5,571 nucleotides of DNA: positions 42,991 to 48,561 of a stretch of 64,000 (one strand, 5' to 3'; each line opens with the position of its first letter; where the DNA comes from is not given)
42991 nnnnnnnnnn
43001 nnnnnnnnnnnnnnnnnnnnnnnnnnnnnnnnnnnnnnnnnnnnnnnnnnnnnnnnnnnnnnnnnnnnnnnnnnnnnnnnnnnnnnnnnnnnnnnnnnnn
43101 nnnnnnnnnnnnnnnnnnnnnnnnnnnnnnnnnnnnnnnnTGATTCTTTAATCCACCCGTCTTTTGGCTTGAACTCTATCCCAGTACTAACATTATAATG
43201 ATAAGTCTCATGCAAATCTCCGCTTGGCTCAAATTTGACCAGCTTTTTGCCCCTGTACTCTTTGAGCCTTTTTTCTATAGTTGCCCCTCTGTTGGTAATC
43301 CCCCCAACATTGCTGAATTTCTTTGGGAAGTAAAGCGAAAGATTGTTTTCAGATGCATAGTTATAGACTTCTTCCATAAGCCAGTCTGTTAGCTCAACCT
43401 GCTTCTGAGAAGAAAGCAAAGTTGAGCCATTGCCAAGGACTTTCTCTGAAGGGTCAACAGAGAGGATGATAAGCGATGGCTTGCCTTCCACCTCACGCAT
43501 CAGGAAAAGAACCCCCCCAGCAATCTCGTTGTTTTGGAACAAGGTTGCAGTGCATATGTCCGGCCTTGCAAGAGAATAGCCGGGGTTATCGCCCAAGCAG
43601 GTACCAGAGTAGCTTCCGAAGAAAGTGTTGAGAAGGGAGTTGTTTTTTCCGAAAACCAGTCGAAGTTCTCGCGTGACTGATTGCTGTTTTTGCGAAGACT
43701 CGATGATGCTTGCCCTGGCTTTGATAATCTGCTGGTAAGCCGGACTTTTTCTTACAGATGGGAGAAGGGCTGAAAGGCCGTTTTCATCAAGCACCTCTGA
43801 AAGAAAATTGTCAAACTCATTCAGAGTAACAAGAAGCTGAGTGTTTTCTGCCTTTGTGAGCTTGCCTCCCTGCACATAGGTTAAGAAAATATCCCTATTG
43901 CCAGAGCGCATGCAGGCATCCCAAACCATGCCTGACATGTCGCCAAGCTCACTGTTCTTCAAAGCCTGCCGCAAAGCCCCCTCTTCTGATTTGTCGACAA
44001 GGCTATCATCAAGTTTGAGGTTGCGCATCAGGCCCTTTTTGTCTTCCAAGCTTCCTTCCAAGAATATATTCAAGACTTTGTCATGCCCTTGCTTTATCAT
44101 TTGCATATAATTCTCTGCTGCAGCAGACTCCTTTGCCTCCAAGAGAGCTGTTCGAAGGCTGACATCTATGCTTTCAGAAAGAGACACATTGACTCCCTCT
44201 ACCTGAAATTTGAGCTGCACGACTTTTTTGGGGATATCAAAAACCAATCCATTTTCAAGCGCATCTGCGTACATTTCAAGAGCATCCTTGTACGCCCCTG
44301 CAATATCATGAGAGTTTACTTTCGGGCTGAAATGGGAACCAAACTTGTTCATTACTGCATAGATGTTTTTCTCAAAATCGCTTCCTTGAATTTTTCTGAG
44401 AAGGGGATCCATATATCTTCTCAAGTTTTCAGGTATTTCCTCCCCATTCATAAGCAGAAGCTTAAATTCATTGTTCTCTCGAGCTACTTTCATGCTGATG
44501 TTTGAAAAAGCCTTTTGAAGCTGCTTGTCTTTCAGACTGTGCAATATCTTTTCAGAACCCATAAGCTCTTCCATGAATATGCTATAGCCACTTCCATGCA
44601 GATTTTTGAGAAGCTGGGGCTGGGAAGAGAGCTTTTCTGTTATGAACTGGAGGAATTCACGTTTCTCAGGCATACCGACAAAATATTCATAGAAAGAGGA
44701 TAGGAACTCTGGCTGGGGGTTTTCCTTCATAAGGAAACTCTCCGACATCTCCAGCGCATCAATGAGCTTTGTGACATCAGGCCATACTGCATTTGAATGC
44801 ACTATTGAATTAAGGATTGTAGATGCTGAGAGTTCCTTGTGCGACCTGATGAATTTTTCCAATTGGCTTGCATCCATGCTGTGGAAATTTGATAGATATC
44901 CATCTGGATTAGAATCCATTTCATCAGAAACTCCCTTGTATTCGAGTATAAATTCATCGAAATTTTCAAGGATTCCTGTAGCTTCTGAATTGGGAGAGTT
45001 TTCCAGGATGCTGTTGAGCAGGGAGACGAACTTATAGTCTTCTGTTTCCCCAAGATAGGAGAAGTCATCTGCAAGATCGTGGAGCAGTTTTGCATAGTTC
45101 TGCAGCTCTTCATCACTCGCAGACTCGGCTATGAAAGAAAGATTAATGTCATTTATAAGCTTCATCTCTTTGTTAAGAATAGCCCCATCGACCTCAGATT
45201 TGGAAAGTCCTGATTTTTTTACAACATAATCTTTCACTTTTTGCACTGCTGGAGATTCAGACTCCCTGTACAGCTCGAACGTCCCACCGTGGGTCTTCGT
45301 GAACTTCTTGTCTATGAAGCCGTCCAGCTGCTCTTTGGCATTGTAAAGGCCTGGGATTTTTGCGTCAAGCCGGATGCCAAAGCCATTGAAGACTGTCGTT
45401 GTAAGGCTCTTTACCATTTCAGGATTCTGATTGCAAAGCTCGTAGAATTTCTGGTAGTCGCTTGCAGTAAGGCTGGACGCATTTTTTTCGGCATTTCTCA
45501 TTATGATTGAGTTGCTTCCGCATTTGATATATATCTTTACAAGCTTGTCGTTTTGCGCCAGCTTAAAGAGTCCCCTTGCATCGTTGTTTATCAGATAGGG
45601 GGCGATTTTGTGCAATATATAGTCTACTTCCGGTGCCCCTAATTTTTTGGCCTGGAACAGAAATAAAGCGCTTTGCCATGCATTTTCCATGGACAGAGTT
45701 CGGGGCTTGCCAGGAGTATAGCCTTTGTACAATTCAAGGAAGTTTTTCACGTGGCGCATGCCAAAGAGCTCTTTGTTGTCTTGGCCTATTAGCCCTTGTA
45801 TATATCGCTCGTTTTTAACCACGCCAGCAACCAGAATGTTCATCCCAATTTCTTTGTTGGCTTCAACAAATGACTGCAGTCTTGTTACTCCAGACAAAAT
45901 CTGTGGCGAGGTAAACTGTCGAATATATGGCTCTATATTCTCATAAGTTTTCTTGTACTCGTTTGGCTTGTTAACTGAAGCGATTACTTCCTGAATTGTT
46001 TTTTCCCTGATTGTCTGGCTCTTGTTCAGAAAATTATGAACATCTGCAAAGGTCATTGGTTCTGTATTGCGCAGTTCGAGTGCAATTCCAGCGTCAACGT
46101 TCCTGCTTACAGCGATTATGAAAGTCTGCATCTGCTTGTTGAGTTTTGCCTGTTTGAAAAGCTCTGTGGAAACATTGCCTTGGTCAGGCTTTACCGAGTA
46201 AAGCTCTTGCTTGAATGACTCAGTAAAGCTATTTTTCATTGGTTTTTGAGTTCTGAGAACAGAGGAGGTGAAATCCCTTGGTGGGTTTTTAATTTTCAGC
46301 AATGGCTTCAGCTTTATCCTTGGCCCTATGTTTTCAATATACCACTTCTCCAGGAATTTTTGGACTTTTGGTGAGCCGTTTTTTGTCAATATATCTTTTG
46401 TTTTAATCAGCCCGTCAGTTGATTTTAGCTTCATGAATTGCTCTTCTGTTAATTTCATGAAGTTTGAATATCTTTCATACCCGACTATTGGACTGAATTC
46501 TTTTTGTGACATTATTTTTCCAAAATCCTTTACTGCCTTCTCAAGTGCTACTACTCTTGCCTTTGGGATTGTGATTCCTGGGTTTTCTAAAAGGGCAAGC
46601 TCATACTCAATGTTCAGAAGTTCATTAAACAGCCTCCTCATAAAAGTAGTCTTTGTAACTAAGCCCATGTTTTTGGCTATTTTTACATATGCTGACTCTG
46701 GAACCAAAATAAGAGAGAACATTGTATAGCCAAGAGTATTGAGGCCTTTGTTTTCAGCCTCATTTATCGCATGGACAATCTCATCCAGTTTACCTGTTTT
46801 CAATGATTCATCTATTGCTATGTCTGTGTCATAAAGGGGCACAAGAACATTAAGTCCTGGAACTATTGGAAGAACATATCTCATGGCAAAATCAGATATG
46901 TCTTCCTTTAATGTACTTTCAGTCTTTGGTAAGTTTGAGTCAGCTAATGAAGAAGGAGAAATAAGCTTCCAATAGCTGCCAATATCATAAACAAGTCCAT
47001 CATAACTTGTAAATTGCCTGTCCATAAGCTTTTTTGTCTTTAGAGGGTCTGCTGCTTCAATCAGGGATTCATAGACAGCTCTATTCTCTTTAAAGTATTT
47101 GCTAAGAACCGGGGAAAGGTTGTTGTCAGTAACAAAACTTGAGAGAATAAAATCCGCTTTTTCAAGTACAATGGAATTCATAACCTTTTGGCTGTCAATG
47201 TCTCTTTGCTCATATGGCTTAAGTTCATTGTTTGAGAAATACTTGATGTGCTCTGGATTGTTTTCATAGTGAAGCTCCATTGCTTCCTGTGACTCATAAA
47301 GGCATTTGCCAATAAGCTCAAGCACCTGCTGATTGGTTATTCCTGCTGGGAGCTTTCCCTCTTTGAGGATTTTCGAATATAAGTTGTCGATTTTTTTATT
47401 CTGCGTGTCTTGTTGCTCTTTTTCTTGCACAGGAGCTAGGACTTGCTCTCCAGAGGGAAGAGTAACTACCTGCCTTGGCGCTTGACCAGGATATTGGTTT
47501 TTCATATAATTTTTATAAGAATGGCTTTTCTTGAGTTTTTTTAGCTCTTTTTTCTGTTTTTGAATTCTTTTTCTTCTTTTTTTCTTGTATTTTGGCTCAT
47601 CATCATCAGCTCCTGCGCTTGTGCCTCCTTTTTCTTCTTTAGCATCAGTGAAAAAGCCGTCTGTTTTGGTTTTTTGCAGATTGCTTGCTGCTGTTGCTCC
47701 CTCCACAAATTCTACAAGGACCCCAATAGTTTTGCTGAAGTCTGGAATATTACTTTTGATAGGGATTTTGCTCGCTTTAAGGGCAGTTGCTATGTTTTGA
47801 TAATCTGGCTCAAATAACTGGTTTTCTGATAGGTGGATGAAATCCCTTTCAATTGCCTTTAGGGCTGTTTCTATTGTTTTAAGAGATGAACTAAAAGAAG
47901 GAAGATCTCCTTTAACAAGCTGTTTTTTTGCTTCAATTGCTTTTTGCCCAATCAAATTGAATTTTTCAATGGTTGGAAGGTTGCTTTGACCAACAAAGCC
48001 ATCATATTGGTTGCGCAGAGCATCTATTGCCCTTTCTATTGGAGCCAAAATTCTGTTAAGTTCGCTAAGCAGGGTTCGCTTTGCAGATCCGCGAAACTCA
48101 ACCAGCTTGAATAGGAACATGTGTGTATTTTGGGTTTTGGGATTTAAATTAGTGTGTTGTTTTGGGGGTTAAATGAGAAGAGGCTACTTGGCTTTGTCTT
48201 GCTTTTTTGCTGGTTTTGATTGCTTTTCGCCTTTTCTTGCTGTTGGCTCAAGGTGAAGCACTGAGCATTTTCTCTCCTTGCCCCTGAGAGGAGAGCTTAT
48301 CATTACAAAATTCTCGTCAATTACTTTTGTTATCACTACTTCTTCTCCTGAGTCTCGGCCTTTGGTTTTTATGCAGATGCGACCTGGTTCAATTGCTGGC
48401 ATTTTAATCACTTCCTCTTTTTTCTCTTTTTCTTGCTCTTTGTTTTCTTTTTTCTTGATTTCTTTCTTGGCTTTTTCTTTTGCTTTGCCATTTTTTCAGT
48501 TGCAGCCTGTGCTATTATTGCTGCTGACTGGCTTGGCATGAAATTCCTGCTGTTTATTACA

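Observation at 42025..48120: A 2031-aa giant ORF with a kinase-like C-terminus is inserted between cbf5 and rpl14e in the ribosomal superoperon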

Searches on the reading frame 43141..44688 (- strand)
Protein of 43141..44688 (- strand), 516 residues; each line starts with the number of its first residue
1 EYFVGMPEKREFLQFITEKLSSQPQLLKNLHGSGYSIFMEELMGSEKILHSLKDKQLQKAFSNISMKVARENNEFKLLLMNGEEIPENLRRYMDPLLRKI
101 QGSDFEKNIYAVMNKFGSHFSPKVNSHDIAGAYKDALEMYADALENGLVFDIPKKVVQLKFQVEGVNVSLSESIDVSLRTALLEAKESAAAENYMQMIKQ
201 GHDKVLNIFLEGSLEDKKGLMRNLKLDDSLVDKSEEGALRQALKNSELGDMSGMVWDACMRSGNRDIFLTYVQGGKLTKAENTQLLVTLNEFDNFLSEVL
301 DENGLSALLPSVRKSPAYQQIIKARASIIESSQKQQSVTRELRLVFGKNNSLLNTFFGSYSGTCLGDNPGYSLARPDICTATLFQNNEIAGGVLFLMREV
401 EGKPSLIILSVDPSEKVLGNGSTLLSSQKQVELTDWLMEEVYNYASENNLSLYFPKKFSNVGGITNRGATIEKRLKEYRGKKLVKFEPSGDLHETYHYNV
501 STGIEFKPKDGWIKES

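Call 38: search_solved_structures(query=A2, max_evalue=10, show_alignments=1)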
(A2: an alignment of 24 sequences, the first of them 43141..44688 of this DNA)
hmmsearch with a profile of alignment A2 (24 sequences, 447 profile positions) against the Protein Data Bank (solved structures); distinct sequences matched with E-value up to 10: 5.
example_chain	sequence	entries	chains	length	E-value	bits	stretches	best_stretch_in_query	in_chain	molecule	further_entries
2lc5_A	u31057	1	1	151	0.071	15.4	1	31-172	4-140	Calmodulin, putative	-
9k7y_A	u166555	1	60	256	0.1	14.9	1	57-149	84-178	Cage-i53-Zn1-HEHE-14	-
4tql_A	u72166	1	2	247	0.8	12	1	4-219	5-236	Three helix bundle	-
6xxv_C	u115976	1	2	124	2.4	10.4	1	10-71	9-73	S2_1.2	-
5cwh_A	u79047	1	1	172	6.9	8.9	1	2-157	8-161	Designed helical repeat protein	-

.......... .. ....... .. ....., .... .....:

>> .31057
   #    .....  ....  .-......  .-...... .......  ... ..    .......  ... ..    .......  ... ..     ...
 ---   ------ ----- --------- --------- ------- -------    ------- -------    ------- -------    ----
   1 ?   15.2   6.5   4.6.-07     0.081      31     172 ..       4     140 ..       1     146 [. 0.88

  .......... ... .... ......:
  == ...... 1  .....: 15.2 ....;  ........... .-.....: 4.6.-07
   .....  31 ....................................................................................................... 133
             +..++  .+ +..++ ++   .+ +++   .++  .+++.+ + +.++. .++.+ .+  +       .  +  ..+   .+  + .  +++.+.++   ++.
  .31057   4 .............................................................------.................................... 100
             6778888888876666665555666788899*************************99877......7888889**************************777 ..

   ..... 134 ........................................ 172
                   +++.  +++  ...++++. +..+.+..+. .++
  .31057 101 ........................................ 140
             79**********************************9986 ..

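Call 39: search_protein_families(library=pfam, alignment_id=A2, max_evalue=1)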
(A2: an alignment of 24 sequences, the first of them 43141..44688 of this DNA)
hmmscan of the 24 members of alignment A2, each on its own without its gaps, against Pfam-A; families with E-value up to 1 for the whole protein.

A. member 1, window:43141-44688:- (516 aa): 1 family
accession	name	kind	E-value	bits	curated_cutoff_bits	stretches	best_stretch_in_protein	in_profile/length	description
PF24303.1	DUF7485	-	0.0026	17.7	27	1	170-273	175-275/284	Domain of unknown function (DUF7485)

B. families by the number of members that match (of 24 scanned): 50 families (the first 25 are shown)
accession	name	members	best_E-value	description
PF21434.3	TerS_N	2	0.028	Phage G20C small terminase, N-terminal domain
PF07588.17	DUF1554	2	0.046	Protein of unknown function (DUF1554)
PF24303.1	DUF7485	1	0.0026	Domain of unknown function (DUF7485)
PF10934.14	Sheath_initiator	1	0.0075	Contractile injection system sheath initiator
PF16000.10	CARMIL_C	1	0.0097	CARMIL C-terminus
PF16046.10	FAM76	1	0.018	FAM76 protein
PF25001.1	Aegyptin_C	1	0.021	Aegyptin, C-terminal domain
PF09079.17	Cdc6_C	1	0.022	CDC6, C terminal winged helix domain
PF24583.1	DUF7610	1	0.024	Domain of unknown function (DUF7610)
PF01031.25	Dynamin_M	1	0.027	Dynamin central region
PF20663.3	COG4_N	1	0.028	Conserved oligomeric Golgi complex subunit 4, N-terminal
PF11546.13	CompInhib_SCIN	1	0.033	Staphylococcal complement inhibitor SCIN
PF16898.10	TOPRIM_C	1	0.034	C-terminal associated domain of TOPRIM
PF17651.6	Raco_middle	1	0.048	RACo middle region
PF10372.14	CdaS_N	1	0.049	Diadenylate cyclase CdaS, N-terminal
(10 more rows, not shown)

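Call 44: predict_structure(alignment_id=A2)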
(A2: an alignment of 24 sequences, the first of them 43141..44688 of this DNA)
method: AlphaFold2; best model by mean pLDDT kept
length: 516 residues; sequences in the alignment: 24
mean_pLDDT: 89.7   pTM: 0.69
mean pLDDT of the five models: 89.7, 87.5, 86.2, 84.0, 83.8
residues with pLDDT >= 90: 356; 70-90: 131; 50-70: 27; < 50: 2
segments of 3 or more residues with pLDDT < 50: none
pLDDT, mean of each block of 10 residues (from residue 1): 69 91 84 83 94 95 94 95 95 93 92 88 87 93 93 95 70 94 95 90 94 95 95 92 88 96 93 90 87 89 91 95 89 66 91 89 85 93 94 96 96 85 77 96 97 93 72 94 96 91 96 70
secondary structure, 60 per line:
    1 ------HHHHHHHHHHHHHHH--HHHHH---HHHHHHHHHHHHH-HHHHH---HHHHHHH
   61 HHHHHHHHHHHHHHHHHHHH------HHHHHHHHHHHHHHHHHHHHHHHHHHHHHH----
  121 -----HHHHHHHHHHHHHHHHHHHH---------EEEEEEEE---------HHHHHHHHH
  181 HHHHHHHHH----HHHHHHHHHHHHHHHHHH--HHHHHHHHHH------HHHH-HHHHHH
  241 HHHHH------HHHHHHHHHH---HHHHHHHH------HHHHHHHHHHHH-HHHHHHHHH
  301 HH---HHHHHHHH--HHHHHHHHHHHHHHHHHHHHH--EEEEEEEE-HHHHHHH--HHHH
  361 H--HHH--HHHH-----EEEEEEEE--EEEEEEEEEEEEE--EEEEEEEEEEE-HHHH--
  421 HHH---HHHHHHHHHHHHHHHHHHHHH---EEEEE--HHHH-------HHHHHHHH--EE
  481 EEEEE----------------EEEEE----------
elements in order: H7-21 H24-28 H32-44 H46-50 H54-80 H87-116 H126-145 E155-162 H172-189 H194-211 H214-223 H230-233 H235-245 H252-261 H265-272 H279-290 H292-302 H306-313 H316-336 E339-346 H348-354 H357-361 H369-372 E378-385 E388-400 E403-413 H415-418 H427-447 E451-455 H458-461 H469-476 E479-485 E502-506

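Call 99: fold_search(model_id=the predicted structure, library=pdb)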
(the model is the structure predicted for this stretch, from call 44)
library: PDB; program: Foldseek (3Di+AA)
matches with E <= 10: 518; with E <= 0.001: 0
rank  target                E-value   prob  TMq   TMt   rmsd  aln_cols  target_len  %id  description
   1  5trm_E                2.1e-02  0.98  0.19  0.48   9.1       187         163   12  Crystal structure of human GCN5 histone acetyltransferase domain (released 2017-12-06)
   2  8h66_F                2.5e-02  0.98  0.18  0.47   9.2       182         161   13  Crystal structure of human GCN5 histone acetyltransferase domain bound with propionyl-CoA (released 2023-05-03)
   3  8h6c_F                2.7e-02  0.99  0.18  0.46   9.2       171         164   13  Crystal structure of human GCN5 histone acetyltransferase domain bound with malonyl-CoA (released 2023-05-03)
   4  5trl_A                2.8e-02  0.98  0.19  0.49   9.1       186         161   12  Crystal structure of human GCN5 histone acetyltransferase domain (released 2017-12-06)
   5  5trm_M                3.1e-02  0.98  0.19  0.48   9.1       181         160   13  Crystal structure of human GCN5 histone acetyltransferase domain (released 2017-12-06)
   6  5trl_G                3.3e-02  0.99  0.20  0.53   7.6       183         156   14  Crystal structure of human GCN5 histone acetyltransferase domain (released 2017-12-06)
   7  8h66_E                3.3e-02  0.97  0.18  0.47   9.3       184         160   12  Crystal structure of human GCN5 histone acetyltransferase domain bound with propionyl-CoA (released 2023-05-03)
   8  5trm_F                3.6e-02  0.98  0.19  0.48   7.6       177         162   12  Crystal structure of human GCN5 histone acetyltransferase domain (released 2017-12-06)
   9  5trm_J                3.6e-02  0.97  0.19  0.48   9.1       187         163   12  Crystal structure of human GCN5 histone acetyltransferase domain (released 2017-12-06)
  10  5trl_B                3.7e-02  0.97  0.19  0.49   9.2       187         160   12  Crystal structure of human GCN5 histone acetyltransferase domain (released 2017-12-06)
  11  1cm0_A                3.9e-02  0.99  0.19  0.49   6.8       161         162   13  CRYSTAL STRUCTURE OF THE PCAF/COENZYME-A COMPLEX (released 1999-07-06)
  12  5h86                  3.9e-02  0.96  0.17  0.44   9.3       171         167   13  Human Gcn5 bound to butyryl-CoA (released 2016-03-23)
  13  8h66_D                3.9e-02  0.90  0.17  0.42   9.3       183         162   12  Crystal structure of human GCN5 histone acetyltransferase domain bound with propionyl-CoA (released 2023-05-03)
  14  5trm_A                4.1e-02  0.96  0.19  0.48   9.1       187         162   12  Crystal structure of human GCN5 histone acetyltransferase domain (released 2017-12-06)
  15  5trm_H                4.3e-02  0.97  0.19  0.49   9.0       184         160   12  Crystal structure of human GCN5 histone acetyltransferase domain (released 2017-12-06)
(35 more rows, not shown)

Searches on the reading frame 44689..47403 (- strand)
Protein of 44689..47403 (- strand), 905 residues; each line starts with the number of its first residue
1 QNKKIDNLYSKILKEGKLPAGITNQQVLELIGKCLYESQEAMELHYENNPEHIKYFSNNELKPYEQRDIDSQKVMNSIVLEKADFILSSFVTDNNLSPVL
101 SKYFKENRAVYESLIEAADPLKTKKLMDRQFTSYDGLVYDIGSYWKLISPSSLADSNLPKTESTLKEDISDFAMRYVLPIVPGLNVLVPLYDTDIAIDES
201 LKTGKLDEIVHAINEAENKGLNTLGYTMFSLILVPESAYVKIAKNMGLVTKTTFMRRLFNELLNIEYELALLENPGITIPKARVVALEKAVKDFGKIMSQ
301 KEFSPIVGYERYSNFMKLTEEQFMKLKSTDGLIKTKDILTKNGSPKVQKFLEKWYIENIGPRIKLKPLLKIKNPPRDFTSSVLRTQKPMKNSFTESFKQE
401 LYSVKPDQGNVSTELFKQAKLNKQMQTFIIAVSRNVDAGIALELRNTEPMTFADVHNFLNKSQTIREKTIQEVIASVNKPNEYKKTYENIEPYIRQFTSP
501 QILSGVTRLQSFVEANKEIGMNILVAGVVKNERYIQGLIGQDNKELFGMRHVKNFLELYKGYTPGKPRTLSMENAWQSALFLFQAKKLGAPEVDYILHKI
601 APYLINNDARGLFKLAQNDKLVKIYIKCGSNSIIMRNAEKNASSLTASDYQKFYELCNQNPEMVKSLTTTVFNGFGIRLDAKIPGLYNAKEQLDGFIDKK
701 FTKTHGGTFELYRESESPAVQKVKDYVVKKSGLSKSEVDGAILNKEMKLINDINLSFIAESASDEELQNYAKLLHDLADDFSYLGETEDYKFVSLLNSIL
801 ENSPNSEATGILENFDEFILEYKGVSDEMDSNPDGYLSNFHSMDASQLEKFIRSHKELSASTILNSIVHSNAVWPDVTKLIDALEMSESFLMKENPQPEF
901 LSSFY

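Call 80: find_homologous_proteins(query=window:44689-47403:-, max_evalue=0.001)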
Query window:44689-47403:-: 8000 candidates shared short words with the query, none scored E <= 0.001.

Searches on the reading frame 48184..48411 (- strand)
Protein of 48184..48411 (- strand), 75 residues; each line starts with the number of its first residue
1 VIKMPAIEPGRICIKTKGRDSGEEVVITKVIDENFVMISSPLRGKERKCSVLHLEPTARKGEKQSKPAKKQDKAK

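Call 5: search_protein_families(library=pfam, proteins=[window:48184-48411:-], max_evalue=1)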
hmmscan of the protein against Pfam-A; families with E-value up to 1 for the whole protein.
window:48184-48411:- (75 aa): 2 families
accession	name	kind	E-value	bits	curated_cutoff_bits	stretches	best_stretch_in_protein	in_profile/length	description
PF00467.35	KOW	-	0.00025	21.2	22.3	1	9-38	1-31/32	KOW motif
PF19019.6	Phlebo_G2_C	-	0.054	13.6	25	1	10-55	20-63/171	Phlebovirus glycoprotein G2 C-terminal domain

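Call 6: search_protein_families(library=ncbifam, proteins=[window:48184-48411:-], max_evalue=1)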
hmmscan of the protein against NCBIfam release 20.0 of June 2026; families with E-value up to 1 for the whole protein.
window:48184-48411:- (75 aa): 1 family
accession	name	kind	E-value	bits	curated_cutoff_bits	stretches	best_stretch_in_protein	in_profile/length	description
NF003320.0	PRK04333.1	equivalog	5.4e-19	68.2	87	1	4-63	1-59/88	50S ribosomal protein L14e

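Call 85: find_encoding_contigs(protein=window:48184-48411:-, flank=10000, max_places=8)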
Protein window:48184-48411:- (75 aa): no gene with exactly this product is on record in the collection.
